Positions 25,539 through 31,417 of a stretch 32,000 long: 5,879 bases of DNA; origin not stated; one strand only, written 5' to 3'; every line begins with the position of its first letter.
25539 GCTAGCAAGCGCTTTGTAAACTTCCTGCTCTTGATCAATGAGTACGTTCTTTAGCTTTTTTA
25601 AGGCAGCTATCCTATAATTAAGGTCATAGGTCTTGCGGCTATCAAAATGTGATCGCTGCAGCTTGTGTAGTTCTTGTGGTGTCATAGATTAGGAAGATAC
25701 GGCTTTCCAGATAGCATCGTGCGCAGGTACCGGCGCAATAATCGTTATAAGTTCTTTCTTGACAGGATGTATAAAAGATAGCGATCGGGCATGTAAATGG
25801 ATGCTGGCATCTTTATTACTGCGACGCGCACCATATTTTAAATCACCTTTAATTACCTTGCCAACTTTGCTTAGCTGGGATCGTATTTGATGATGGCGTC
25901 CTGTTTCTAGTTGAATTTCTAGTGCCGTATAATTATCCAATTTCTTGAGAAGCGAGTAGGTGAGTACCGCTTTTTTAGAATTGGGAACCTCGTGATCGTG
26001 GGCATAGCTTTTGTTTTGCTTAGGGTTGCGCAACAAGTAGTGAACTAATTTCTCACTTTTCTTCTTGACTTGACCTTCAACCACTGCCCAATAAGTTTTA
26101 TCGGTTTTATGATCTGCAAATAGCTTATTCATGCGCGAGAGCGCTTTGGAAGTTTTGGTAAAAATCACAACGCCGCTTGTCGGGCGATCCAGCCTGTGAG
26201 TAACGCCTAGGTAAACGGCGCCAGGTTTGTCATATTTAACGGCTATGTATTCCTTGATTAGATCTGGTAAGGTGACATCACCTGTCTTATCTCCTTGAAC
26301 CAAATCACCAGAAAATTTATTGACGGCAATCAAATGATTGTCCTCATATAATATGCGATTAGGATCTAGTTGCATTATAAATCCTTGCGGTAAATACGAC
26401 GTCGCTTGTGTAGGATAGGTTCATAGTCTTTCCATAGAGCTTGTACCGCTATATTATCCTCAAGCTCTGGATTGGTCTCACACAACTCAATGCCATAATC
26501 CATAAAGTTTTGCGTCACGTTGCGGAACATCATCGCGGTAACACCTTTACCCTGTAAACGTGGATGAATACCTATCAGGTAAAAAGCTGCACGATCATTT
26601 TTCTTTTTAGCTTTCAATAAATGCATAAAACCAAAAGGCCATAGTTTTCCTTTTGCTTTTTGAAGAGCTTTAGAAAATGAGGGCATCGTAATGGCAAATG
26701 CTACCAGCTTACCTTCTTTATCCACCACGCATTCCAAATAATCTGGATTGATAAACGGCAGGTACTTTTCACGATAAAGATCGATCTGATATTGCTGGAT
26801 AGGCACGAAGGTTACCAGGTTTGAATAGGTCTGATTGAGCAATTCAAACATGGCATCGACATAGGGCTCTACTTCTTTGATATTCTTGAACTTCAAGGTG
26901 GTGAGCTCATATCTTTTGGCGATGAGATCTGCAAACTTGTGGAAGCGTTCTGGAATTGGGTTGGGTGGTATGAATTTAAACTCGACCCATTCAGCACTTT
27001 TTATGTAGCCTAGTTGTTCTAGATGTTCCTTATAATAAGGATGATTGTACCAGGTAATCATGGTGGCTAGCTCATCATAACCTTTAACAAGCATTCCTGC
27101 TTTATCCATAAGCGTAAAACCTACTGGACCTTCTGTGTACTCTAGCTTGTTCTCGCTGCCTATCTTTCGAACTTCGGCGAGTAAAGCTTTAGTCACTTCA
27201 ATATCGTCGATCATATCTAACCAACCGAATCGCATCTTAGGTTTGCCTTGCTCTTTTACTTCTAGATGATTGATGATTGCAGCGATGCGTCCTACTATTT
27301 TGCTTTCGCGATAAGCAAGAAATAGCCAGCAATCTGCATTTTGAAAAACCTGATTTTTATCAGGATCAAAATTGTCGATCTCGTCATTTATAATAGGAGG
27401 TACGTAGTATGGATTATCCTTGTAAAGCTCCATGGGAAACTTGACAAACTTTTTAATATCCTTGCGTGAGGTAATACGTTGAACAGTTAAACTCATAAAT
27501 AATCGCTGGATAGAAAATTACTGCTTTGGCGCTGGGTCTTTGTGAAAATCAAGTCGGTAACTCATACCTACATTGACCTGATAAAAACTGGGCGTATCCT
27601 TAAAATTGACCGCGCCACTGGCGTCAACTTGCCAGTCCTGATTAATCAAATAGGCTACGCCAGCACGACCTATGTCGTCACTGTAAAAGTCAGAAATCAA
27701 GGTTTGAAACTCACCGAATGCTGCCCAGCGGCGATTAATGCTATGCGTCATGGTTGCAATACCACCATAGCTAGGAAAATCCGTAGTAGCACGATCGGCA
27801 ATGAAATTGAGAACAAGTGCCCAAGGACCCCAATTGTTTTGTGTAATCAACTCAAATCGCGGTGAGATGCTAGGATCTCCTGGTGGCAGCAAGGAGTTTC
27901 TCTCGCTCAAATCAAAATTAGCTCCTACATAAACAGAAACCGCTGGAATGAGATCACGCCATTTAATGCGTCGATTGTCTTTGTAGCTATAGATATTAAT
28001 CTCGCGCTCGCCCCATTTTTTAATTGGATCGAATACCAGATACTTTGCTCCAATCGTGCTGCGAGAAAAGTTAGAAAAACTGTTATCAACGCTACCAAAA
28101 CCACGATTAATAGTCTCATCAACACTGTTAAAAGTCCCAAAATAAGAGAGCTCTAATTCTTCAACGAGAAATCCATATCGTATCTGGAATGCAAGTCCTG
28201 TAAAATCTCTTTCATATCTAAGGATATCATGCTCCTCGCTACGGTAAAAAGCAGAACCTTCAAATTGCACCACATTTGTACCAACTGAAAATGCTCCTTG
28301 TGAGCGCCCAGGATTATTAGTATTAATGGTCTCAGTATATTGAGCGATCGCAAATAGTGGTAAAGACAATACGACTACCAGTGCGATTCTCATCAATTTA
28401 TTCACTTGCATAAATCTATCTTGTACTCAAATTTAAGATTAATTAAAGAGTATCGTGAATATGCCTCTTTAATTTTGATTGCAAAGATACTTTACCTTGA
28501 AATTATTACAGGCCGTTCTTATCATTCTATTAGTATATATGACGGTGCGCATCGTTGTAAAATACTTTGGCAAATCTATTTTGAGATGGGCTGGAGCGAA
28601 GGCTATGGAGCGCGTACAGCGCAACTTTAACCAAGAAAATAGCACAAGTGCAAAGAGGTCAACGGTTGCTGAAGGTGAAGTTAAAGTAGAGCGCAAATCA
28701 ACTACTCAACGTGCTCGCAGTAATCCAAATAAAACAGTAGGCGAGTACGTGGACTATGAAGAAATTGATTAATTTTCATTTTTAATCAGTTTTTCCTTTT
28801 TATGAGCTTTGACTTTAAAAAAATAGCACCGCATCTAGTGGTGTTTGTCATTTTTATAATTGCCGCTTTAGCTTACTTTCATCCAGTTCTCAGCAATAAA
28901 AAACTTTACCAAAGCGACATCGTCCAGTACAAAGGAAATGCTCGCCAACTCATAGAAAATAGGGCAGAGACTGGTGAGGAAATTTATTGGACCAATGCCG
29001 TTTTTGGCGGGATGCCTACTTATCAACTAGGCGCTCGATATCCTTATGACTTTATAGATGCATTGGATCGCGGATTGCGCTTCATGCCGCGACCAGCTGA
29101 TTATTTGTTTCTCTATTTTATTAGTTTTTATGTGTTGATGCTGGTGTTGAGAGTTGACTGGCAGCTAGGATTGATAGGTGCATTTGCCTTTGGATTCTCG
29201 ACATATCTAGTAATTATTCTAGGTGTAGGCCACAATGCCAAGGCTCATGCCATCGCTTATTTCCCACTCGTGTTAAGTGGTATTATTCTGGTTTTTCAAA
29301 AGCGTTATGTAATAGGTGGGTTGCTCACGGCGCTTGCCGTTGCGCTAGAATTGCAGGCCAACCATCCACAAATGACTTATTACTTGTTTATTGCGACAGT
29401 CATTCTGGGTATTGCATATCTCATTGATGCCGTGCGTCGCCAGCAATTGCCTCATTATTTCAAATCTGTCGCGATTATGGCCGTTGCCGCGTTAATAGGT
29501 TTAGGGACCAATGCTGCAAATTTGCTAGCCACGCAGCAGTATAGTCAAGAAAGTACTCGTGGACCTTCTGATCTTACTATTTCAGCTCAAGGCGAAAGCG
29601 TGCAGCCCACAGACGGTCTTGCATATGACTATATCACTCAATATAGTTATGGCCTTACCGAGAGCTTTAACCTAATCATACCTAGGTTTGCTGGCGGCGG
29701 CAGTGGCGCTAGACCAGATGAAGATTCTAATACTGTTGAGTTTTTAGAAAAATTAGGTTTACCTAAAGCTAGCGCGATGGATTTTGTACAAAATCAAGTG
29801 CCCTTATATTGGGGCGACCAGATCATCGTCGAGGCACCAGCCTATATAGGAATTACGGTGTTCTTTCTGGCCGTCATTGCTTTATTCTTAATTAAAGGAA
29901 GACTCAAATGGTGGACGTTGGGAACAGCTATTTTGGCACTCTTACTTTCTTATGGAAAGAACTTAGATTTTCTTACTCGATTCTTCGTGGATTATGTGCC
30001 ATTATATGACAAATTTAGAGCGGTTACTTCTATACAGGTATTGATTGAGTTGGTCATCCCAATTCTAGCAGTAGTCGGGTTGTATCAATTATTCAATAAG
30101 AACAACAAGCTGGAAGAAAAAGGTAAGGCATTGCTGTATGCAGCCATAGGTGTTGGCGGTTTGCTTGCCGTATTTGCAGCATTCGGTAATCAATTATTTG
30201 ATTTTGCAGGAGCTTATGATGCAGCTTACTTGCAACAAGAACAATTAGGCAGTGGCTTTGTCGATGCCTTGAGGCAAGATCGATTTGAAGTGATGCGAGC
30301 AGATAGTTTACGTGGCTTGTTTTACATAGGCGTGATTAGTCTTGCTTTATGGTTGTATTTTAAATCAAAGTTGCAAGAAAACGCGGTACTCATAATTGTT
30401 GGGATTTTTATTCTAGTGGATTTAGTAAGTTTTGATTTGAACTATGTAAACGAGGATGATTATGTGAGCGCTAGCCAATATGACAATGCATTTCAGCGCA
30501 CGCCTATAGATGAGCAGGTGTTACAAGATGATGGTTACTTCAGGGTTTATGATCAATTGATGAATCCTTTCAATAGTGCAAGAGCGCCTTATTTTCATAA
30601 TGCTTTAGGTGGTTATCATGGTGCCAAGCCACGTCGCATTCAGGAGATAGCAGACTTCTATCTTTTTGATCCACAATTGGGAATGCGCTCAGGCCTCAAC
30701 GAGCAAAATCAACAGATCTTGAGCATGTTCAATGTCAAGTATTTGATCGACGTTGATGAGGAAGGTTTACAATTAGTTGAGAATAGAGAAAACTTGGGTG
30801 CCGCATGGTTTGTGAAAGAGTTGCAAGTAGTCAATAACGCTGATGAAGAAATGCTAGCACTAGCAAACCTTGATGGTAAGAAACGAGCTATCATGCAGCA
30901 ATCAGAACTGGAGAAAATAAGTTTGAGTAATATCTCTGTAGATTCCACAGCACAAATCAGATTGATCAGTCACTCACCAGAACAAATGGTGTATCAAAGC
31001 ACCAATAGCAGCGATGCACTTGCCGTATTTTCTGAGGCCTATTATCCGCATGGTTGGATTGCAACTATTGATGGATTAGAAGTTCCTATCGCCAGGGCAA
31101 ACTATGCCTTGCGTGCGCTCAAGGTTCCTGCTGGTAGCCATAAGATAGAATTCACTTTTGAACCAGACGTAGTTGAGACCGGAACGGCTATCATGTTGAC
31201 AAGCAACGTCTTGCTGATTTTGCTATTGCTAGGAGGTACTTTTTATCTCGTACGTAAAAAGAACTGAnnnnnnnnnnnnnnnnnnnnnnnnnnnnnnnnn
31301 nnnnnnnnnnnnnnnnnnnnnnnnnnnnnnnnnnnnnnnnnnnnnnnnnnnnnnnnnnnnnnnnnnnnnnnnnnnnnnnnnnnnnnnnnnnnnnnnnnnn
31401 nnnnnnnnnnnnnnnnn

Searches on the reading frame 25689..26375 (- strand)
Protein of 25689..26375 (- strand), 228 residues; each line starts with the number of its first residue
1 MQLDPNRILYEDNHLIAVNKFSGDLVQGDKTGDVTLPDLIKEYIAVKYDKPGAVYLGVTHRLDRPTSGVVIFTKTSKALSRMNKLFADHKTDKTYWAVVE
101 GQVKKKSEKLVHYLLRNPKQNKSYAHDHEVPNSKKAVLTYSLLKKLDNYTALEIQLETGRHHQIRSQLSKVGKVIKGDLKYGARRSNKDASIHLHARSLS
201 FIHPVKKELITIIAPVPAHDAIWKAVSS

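Call 35: search_protein_families(library=pfam, proteins=[window:25689-26375:-], max_evalue=0.001)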
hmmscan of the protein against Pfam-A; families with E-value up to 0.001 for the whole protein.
window:25689-26375:- (228 aa): 1 family
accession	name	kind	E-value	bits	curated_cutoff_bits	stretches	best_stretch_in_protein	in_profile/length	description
PF00849.27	PseudoU_synth_2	-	8e-32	111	26.8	1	14-169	1-151/152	RNA pseudouridylate synthase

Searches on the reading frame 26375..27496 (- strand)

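Call 35: search_protein_families(library=pfam, proteins=[window:26375-27496:-], max_evalue=0.001)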
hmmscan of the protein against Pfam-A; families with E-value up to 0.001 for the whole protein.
window:26375-27496:- (373 aa): 1 family
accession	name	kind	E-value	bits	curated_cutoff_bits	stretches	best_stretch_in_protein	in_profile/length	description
PF00583.31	Acetyltransf_1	-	1.4e-05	25.8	20.7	0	215-355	3-111/116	Acetyltransferase (GNAT) family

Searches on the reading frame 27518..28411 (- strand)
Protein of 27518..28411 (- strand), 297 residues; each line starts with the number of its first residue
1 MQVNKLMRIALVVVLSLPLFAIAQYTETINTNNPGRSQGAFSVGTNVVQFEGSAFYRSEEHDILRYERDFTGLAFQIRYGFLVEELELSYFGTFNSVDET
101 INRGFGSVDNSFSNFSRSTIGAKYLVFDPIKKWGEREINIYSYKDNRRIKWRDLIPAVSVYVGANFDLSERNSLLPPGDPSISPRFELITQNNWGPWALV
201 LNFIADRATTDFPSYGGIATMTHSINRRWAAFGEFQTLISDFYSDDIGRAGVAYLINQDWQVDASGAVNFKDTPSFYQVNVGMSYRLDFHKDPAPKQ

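Call 35: search_protein_families(library=pfam, proteins=[window:27518-28411:-], max_evalue=0.001)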
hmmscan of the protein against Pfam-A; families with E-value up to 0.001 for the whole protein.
window:27518-28411:- (297 aa): 1 family
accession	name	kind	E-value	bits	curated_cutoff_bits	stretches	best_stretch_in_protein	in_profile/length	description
PF13557.12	Phenol_MetA_deg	-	1.8e-24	87.6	22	1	31-287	1-242/242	Putative MetA-pathway of phenol degradation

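Call 55: find_encoding_contigs(protein=window:27518-28411:-, flank=10000, max_places=2)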
Protein window:27518-28411:- (297 aa): no gene with exactly this product is on record in the collection.

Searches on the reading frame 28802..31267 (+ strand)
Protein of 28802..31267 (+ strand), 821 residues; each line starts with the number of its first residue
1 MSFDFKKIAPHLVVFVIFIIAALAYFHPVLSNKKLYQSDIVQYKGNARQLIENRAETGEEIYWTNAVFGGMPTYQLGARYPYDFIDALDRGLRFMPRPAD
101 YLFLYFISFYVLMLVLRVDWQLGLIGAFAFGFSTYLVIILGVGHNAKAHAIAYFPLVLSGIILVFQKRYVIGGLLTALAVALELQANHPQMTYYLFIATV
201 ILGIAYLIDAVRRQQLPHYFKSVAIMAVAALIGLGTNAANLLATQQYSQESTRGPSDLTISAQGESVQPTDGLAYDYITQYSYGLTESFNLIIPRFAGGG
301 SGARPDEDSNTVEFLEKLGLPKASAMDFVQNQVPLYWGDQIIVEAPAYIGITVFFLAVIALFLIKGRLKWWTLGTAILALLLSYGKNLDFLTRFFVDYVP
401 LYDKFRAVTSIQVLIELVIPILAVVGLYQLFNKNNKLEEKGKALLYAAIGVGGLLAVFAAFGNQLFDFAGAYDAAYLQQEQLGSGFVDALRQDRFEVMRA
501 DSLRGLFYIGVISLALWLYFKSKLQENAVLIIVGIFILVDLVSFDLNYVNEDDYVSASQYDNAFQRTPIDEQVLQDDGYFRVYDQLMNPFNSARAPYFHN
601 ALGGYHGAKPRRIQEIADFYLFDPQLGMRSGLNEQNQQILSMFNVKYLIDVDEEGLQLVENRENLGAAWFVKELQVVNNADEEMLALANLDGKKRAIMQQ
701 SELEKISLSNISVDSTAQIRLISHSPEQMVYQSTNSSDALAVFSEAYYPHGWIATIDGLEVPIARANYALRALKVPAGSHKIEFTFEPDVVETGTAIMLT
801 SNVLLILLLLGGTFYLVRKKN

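Call 35: search_protein_families(library=pfam, proteins=[window:28802-31267:+], max_evalue=0.001)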
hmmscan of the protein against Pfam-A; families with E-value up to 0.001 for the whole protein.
window:28802-31267:+ (821 aa): 1 family
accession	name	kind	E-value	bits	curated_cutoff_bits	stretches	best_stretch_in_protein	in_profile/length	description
PF09586.16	YfhO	-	2.7e-11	43.1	28.5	1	721-797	758-834/835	Bacterial membrane protein YfhO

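Call 53: find_encoding_contigs(protein=window:28802-31267:+, flank=10000, max_places=3)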
Protein window:28802-31267:+ (821 aa): no gene with exactly this product is on record in the collection.
